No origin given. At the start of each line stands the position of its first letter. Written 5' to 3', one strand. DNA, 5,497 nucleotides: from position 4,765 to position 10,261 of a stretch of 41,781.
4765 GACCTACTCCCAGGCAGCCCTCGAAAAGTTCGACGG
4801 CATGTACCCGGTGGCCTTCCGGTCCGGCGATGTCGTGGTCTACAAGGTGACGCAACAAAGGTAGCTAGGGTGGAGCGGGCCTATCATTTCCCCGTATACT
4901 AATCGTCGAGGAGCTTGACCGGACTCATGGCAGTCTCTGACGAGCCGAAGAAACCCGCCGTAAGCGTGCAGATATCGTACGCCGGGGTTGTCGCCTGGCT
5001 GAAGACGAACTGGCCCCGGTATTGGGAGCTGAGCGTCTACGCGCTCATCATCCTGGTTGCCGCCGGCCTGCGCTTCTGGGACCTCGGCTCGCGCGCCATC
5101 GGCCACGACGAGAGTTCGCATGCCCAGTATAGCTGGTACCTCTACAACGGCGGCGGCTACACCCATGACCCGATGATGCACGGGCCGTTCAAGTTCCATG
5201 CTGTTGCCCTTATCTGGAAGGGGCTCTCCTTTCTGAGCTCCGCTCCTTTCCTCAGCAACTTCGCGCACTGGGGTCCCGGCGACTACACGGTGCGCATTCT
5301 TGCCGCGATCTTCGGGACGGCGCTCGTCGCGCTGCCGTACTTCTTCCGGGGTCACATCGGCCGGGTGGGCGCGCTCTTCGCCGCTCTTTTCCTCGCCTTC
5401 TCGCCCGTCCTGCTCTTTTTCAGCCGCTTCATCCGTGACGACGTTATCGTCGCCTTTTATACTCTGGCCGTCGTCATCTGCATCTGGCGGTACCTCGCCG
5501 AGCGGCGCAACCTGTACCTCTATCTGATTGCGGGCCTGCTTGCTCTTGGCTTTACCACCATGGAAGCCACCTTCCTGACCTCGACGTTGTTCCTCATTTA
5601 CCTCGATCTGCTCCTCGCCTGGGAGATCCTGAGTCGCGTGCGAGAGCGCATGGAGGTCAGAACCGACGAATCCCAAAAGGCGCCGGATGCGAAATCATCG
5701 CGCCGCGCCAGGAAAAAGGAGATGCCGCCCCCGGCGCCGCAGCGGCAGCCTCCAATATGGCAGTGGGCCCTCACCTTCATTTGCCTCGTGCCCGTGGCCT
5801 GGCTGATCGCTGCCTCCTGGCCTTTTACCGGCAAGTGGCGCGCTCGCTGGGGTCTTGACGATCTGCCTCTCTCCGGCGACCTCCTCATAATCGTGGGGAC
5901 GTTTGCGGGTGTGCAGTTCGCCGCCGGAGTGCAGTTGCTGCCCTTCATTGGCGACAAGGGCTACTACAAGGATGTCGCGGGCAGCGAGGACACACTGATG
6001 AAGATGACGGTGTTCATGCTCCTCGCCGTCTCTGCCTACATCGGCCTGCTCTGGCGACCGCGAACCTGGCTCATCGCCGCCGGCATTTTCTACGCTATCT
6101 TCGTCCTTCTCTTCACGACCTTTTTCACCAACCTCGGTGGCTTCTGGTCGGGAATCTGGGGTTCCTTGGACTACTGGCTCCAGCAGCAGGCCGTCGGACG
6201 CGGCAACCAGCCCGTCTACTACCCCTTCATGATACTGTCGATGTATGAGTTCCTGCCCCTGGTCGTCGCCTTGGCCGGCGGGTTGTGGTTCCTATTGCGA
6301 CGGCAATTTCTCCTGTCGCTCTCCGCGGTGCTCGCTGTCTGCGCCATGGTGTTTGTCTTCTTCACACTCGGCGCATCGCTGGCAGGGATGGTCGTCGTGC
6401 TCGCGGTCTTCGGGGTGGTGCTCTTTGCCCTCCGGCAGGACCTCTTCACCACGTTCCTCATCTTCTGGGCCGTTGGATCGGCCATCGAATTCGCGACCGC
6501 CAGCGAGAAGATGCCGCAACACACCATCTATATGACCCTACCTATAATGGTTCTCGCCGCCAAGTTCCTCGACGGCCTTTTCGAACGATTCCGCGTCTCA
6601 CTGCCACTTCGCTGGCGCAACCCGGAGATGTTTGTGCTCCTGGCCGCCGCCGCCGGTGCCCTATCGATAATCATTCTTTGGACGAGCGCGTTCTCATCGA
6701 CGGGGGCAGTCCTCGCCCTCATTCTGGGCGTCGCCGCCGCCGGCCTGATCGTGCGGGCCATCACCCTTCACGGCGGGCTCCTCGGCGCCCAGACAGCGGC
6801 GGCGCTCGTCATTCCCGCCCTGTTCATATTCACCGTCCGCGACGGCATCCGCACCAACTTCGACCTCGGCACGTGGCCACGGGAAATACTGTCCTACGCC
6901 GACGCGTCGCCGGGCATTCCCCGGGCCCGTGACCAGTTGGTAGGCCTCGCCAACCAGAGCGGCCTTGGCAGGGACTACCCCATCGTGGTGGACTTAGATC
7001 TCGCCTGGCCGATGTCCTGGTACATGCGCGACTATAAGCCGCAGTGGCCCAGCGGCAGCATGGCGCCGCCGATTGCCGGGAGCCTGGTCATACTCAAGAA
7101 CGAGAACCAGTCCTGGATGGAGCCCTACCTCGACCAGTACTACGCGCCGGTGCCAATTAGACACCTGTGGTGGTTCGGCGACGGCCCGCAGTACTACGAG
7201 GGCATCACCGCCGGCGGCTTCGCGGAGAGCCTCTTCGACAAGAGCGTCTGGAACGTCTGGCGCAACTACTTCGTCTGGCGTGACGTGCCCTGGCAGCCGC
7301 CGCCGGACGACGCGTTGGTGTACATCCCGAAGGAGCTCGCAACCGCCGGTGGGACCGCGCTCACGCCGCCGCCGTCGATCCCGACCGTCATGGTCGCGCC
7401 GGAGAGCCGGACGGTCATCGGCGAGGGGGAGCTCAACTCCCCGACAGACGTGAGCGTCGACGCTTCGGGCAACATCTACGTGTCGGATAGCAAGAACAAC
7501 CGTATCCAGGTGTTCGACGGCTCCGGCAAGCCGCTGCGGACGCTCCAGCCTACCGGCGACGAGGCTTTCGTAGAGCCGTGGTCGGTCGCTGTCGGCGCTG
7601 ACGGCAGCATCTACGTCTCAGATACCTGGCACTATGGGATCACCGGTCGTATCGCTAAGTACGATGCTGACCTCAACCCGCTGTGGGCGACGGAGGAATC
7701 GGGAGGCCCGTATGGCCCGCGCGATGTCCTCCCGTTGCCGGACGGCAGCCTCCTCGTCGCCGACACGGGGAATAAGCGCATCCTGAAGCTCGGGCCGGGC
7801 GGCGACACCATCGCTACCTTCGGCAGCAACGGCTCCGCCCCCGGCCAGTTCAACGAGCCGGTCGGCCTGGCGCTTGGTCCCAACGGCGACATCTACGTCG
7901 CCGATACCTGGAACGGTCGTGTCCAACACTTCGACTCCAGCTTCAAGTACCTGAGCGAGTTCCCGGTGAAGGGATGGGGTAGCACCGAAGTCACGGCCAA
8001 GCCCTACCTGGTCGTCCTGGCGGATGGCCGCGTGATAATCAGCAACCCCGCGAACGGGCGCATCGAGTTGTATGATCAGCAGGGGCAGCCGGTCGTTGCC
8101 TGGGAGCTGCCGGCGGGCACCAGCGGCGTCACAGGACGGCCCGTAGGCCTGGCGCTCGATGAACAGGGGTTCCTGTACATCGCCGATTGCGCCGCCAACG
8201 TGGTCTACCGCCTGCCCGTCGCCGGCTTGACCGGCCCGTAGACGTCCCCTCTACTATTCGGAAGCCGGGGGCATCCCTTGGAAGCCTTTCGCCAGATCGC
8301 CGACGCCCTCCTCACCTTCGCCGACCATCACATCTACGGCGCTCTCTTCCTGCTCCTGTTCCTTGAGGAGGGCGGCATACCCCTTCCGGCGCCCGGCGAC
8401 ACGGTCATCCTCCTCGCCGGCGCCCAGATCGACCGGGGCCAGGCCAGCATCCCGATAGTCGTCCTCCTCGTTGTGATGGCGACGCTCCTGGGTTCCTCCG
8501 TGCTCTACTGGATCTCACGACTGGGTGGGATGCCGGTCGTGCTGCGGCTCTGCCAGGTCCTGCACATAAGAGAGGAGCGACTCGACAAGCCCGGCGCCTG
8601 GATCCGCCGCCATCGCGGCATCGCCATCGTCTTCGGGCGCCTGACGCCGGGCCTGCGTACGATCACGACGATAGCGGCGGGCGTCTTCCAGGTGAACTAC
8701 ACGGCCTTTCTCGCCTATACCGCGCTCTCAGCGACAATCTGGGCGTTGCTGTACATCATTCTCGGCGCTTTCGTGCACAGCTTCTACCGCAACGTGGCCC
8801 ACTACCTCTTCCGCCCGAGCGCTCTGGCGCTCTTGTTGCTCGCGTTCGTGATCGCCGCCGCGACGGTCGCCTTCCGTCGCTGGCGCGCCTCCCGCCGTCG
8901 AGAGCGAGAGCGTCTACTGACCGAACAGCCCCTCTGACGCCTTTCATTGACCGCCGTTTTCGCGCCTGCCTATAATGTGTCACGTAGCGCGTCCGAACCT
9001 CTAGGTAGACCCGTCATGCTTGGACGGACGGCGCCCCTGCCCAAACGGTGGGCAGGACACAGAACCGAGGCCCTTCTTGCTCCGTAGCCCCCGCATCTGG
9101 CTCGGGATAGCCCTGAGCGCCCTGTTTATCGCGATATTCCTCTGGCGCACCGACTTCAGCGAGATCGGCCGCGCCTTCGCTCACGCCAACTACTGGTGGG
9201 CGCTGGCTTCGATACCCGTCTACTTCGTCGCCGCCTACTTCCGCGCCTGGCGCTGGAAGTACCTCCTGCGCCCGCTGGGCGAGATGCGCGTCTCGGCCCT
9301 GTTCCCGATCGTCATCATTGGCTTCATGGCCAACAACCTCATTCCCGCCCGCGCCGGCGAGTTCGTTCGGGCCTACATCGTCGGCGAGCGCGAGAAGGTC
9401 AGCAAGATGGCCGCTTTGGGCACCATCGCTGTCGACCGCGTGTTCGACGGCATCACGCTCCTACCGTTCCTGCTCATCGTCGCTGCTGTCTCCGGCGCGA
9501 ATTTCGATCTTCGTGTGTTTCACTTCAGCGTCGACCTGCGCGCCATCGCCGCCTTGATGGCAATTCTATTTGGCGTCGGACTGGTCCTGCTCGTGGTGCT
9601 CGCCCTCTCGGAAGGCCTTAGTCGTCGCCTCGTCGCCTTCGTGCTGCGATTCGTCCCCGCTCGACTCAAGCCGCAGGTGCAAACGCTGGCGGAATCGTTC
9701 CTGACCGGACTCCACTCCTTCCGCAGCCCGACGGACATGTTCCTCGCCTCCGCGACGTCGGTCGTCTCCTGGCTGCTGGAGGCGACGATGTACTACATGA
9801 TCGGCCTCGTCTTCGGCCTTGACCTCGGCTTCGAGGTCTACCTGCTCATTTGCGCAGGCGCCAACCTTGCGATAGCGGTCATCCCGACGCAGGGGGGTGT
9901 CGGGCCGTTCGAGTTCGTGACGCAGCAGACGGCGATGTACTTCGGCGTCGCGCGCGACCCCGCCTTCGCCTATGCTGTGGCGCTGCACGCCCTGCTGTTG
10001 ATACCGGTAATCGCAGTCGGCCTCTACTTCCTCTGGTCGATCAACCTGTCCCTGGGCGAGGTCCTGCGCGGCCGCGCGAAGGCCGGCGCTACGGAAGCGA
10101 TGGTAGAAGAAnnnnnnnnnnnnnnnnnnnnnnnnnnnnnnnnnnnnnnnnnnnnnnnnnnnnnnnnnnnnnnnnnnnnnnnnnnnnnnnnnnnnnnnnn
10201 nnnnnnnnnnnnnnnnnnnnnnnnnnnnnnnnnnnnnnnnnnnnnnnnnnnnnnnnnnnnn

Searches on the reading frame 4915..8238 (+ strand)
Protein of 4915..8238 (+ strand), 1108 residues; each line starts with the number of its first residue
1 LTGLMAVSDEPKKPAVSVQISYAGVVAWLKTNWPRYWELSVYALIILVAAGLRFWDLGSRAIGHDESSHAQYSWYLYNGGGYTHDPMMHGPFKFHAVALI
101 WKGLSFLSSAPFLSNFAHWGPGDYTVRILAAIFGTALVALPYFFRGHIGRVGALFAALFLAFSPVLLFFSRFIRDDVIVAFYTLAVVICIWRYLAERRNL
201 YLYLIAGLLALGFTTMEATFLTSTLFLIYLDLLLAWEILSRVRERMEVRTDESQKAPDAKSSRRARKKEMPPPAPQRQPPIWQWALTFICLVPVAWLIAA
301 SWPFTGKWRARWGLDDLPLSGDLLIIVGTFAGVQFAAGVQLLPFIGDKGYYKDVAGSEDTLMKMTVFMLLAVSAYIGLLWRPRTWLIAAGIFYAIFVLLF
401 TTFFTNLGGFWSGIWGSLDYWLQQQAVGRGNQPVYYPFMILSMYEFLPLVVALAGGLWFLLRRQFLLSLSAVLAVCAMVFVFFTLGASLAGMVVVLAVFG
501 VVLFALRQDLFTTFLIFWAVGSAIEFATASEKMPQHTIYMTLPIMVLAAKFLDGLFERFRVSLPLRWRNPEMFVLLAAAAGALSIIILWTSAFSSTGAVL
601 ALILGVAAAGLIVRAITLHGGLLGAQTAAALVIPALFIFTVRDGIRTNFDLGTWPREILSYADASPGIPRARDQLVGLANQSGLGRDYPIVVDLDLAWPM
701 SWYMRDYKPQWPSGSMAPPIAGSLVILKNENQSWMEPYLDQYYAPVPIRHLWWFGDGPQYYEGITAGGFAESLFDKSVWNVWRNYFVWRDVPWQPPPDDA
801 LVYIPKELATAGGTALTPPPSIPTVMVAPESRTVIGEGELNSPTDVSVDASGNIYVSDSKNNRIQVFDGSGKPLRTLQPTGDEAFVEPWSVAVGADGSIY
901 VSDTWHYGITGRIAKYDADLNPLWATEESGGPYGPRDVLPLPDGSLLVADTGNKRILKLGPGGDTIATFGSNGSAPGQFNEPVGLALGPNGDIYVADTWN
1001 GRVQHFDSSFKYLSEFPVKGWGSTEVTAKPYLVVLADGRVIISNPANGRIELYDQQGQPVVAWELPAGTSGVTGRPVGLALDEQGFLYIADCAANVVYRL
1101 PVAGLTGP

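Call 39: search_protein_families(library=pfam, proteins=[window:4915-8238:+], max_evalue=0.01)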
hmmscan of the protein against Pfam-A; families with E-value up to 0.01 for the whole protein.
window:4915-8238:+ (1108 aa): 8 families
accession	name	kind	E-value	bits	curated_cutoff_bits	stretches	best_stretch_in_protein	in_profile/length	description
PF01436.27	NHL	-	3.6e-34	115.5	20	3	979-1006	1-28/28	NHL repeat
PF24684.1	Vgb_lyase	-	6e-08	32.3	50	1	887-1104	14-211/290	Virginiamycin B lyase family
PF25021.1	TEN_NHL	-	1.5e-06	27.9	27.1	0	883-903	28-48/357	Teneurin NHL domain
PF13231.12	PMT_2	-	9.2e-05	23.1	26.1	1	122-230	20-129/160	Dolichyl-phosphate-mannose-protein mannosyltransferase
PF20067.5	SSL_N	-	0.0028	17.9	18.9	0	834-858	14-38/46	Strictosidine synthase-like, N-terminal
PF23500.1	DUF7133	-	0.003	17.3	27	0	981-1007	330-356/385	Domain of unknown function (DUF7133)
PF08450.18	SGL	-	0.0042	17.1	26.3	0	984-1067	138-224/246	SMP-30/Gluconolactonase/LRE-like region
PF06739.17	SBBP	-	0.0084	16.5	20.5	0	842-856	14-28/38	Beta-propeller repeat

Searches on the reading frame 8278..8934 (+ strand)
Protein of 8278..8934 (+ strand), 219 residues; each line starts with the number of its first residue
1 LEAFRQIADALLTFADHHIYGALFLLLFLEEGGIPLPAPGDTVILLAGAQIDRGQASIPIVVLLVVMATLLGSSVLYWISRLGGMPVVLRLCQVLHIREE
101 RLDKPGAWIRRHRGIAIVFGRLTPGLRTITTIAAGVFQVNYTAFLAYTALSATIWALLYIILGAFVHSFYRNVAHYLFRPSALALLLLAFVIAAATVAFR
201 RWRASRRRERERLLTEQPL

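Call 39: search_protein_families(library=pfam, proteins=[window:8278-8934:+], max_evalue=0.01)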
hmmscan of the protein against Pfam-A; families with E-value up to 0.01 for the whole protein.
window:8278-8934:+ (219 aa): 1 family
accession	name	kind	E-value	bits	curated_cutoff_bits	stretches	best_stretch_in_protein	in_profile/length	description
PF09335.16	VTT_dom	-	1.5e-18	67.9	33.9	1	39-164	2-122/123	VTT domain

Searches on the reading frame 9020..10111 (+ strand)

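Call 65: search_protein_families(library=pfam, proteins=[window:9020-10111:+], max_evalue=0.1)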
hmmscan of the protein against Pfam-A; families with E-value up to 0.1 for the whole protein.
window:9020-10111:+ (364 aa): 1 family
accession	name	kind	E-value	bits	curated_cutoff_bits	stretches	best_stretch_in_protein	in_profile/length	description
PF03706.18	LPG_synthase_TM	-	3.4e-48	165.1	33.4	1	26-334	1-302/302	Lysylphosphatidylglycerol synthase TM region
